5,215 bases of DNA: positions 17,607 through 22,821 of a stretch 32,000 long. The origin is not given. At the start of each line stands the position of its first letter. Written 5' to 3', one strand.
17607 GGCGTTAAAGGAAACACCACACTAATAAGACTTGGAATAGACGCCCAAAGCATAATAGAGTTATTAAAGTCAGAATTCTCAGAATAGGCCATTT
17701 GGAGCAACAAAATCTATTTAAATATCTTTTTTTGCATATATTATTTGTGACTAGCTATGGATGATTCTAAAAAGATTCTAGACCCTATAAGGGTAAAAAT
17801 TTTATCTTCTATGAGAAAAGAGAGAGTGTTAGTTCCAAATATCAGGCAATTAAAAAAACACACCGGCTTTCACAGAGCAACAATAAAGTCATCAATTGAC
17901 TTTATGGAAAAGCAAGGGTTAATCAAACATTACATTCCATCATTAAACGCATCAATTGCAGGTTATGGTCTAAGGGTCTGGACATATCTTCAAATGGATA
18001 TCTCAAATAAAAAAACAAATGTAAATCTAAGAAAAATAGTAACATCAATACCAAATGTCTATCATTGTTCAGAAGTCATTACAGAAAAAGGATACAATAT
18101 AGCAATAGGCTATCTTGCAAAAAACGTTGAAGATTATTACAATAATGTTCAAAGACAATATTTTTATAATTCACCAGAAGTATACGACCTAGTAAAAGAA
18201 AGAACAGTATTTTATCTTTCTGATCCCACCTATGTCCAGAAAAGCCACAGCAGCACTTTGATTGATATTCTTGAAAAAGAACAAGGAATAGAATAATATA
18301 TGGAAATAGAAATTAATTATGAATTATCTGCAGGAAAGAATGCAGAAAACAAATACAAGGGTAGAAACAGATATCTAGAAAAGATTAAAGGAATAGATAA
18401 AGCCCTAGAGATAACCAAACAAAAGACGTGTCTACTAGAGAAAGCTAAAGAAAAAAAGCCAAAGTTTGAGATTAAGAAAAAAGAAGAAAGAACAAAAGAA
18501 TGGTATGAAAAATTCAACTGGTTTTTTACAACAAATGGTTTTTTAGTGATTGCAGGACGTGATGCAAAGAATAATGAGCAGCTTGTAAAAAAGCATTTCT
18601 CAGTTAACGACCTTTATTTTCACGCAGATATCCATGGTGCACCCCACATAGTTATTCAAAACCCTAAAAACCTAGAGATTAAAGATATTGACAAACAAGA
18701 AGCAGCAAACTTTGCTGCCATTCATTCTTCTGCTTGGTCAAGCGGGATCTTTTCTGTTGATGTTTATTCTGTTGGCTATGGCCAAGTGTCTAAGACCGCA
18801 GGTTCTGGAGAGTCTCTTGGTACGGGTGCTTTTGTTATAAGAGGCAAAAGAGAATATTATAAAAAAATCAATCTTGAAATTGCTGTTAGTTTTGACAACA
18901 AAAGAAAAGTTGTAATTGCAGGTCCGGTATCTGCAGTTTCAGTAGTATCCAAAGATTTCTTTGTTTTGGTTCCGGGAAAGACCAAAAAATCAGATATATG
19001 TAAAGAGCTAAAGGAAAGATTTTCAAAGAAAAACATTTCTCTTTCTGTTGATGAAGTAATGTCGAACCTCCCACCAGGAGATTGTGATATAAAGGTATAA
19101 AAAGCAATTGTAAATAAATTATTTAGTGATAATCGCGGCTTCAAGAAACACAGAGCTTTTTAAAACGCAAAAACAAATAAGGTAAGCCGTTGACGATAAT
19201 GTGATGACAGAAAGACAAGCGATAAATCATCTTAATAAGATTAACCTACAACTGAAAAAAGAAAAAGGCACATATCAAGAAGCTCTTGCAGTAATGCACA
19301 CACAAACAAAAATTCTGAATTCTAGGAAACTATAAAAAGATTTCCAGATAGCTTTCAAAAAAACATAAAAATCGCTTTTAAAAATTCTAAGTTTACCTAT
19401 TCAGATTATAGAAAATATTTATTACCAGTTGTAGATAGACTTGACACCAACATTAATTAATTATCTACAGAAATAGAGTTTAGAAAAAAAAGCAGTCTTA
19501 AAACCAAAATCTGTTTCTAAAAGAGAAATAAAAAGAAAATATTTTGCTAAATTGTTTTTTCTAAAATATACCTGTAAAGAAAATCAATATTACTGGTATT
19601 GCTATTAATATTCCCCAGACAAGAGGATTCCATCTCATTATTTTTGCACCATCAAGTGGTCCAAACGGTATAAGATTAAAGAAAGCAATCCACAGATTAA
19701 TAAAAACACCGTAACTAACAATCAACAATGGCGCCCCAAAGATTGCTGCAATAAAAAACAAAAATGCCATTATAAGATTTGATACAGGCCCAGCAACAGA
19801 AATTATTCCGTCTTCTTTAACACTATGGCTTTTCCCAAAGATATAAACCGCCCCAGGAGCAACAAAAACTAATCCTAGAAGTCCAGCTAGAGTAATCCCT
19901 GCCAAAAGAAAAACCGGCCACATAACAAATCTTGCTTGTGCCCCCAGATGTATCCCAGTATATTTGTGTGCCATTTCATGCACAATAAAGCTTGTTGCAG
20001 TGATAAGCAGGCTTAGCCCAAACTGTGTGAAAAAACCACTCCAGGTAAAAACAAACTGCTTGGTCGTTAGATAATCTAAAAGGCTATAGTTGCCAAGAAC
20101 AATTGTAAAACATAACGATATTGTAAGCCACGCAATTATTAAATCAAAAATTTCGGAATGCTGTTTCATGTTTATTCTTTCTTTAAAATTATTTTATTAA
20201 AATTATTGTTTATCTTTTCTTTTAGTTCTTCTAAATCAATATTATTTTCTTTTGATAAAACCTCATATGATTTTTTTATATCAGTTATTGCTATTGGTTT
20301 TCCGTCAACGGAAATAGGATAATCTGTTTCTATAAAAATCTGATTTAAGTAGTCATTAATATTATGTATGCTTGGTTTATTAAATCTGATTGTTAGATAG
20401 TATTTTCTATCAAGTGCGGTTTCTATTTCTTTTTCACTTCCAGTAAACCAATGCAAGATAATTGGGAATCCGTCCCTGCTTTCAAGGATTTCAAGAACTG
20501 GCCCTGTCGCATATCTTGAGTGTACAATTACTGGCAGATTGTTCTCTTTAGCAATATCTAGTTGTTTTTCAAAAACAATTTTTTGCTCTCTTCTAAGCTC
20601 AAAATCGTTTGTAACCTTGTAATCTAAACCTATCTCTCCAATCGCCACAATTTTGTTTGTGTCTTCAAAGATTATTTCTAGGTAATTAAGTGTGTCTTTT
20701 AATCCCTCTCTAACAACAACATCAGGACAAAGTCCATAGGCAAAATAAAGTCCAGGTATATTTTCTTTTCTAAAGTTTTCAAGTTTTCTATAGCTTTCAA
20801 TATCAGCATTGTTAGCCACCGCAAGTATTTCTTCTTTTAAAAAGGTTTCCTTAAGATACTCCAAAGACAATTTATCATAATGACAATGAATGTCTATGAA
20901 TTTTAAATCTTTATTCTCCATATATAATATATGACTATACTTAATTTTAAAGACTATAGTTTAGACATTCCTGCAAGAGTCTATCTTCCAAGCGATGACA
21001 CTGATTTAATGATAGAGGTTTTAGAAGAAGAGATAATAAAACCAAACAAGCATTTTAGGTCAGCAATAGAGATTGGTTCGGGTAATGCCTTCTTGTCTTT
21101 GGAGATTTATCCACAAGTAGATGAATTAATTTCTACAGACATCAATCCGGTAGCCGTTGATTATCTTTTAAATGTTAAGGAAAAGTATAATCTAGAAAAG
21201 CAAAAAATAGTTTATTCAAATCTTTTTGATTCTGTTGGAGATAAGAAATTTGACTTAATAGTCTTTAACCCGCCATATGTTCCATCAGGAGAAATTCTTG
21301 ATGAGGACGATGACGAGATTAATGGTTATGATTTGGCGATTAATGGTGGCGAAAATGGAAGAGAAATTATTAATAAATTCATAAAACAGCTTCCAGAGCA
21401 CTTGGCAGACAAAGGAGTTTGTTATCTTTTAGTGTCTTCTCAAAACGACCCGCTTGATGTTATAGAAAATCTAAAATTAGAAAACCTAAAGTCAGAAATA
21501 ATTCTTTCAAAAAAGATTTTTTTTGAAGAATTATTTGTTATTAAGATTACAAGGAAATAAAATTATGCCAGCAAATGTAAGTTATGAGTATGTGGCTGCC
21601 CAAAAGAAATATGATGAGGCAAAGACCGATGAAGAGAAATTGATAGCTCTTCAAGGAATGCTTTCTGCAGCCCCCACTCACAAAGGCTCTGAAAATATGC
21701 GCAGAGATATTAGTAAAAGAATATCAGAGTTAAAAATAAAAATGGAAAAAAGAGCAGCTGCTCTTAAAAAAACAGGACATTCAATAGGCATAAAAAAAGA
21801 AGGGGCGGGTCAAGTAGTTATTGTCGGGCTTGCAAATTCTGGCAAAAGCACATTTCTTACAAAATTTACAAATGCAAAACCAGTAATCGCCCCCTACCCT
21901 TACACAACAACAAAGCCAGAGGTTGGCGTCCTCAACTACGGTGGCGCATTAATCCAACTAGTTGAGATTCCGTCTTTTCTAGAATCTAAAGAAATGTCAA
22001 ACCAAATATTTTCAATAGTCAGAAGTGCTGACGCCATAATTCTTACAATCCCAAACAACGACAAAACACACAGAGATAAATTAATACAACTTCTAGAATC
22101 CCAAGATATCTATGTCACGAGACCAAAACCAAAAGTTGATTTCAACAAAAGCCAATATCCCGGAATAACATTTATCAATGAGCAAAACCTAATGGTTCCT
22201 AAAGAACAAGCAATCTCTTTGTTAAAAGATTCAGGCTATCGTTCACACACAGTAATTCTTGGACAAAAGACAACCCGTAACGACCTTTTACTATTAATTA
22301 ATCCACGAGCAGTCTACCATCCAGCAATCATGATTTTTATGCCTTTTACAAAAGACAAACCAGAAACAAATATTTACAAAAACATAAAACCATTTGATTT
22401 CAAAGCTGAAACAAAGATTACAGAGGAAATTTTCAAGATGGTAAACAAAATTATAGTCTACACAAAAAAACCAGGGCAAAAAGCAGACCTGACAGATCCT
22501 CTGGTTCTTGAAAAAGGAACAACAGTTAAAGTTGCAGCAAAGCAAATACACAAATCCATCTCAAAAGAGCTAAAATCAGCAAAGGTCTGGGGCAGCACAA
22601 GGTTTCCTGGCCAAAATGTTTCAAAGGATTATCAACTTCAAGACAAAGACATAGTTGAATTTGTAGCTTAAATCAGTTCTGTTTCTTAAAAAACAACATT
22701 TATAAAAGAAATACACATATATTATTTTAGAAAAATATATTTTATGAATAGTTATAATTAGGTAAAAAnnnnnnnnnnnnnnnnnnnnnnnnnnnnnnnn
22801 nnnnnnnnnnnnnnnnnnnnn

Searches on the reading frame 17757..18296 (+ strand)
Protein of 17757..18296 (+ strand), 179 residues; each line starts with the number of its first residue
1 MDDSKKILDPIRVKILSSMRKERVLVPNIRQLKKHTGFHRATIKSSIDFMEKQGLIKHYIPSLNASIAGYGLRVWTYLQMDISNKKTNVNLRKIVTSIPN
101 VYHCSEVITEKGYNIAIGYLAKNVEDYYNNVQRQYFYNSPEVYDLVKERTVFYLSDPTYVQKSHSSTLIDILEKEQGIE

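Call 22: search_protein_families(library=pfam, max_evalue=0.01, proteins=[window:17757-18296:+])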
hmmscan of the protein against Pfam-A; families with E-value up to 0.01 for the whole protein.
window:17757-18296:+ (179 aa): 1 family
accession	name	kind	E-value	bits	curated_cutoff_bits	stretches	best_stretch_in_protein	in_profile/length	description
PF01022.26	HTH_5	-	0.005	17.1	22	0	9-57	1-46/47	Bacterial regulatory protein, arsR family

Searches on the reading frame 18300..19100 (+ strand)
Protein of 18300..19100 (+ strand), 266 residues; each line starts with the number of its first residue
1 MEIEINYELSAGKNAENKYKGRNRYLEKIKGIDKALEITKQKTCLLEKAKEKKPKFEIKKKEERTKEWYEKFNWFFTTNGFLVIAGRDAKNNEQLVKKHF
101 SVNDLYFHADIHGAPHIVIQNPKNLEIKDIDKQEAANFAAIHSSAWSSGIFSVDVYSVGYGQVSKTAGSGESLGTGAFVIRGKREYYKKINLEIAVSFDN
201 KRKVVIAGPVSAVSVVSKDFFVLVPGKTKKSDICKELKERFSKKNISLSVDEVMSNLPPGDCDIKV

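Call 75: search_protein_families(library=pfam, max_evalue=0.01, proteins=[window:18300-19100:+])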
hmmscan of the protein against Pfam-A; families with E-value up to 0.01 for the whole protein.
window:18300-19100:+ (266 aa): 1 family
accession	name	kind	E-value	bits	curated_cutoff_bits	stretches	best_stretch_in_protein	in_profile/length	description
PF05670.18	NFACT-R_1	-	4e-34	117.9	29.8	1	71-182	1-112/112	NFACT protein RNA binding domain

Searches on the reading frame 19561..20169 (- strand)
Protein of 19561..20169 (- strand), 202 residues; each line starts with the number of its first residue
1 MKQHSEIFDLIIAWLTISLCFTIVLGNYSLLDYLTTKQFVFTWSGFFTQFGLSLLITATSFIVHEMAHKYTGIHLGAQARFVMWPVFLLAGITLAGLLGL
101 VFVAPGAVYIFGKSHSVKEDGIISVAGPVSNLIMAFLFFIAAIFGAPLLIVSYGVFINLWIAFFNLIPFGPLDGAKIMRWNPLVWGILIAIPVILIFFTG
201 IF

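Call 9: search_protein_families(library=pfam, max_evalue=0.01, proteins=[window:19561-20169:-])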
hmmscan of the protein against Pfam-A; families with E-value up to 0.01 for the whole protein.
window:19561-20169:- (202 aa): 1 family
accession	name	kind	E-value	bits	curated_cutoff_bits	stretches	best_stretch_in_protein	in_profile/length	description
PF02163.28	Peptidase_M50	-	4.8e-10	39.6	27.2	2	150-179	162-191/221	Peptidase family M50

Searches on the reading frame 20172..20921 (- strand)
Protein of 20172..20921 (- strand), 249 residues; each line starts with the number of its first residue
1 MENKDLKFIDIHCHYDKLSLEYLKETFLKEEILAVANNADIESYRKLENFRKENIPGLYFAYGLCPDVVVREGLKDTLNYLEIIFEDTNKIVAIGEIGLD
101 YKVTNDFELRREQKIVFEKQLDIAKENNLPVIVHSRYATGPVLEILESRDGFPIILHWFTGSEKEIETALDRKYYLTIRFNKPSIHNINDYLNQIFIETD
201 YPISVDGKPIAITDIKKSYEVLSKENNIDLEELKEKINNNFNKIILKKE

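Call 9: search_protein_families(library=pfam, max_evalue=0.01, proteins=[window:20172-20921:-])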
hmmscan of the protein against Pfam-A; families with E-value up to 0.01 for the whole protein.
window:20172-20921:- (249 aa): 1 family
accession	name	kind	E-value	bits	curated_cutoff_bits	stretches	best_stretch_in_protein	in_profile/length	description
PF01026.27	TatD_DNase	-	1.6e-41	142.8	27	1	9-244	1-251/253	TatD related DNase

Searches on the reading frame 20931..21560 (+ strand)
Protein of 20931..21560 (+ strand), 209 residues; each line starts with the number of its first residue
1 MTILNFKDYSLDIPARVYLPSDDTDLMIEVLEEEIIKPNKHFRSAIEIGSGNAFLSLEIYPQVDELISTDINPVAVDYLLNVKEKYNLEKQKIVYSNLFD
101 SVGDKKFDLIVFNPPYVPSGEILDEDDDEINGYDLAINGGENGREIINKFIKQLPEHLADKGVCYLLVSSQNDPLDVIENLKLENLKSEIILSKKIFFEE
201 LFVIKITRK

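Call 9: search_protein_families(library=pfam, max_evalue=0.01, proteins=[window:20931-21560:+])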
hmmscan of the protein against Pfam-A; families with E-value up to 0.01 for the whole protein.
window:20931-21560:+ (209 aa): 3 families
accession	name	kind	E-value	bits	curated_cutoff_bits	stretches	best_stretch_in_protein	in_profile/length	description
PF05175.20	MTS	-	7.5e-12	45.6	23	1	24-117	20-109/170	Methyltransferase small domain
PF07669.17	Eco57I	-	3.9e-06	27.5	25.3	1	78-170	41-136/171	Eco57I restriction-modification methylase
PF13847.12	Methyltransf_31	-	0.00052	20.2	27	1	45-135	7-82/145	Methyltransferase domain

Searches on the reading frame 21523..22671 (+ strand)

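Call 9: search_protein_families(library=pfam, max_evalue=0.01, proteins=[window:21523-22671:+])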
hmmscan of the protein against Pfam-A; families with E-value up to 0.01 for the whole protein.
window:21523-22671:+ (382 aa): 3 families
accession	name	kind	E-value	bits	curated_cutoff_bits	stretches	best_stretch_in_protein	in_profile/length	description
PF01926.29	MMR_HSR1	-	3.8e-15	56.4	21.9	1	97-192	1-101/113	50S ribosome-binding GTPase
PF02824.27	TGS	-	1.3e-12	48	22.2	1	310-381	1-59/60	TGS domain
PF02421.24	FeoB_N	-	1.7e-05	24.8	27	1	97-159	2-64/156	Ferrous iron transport protein B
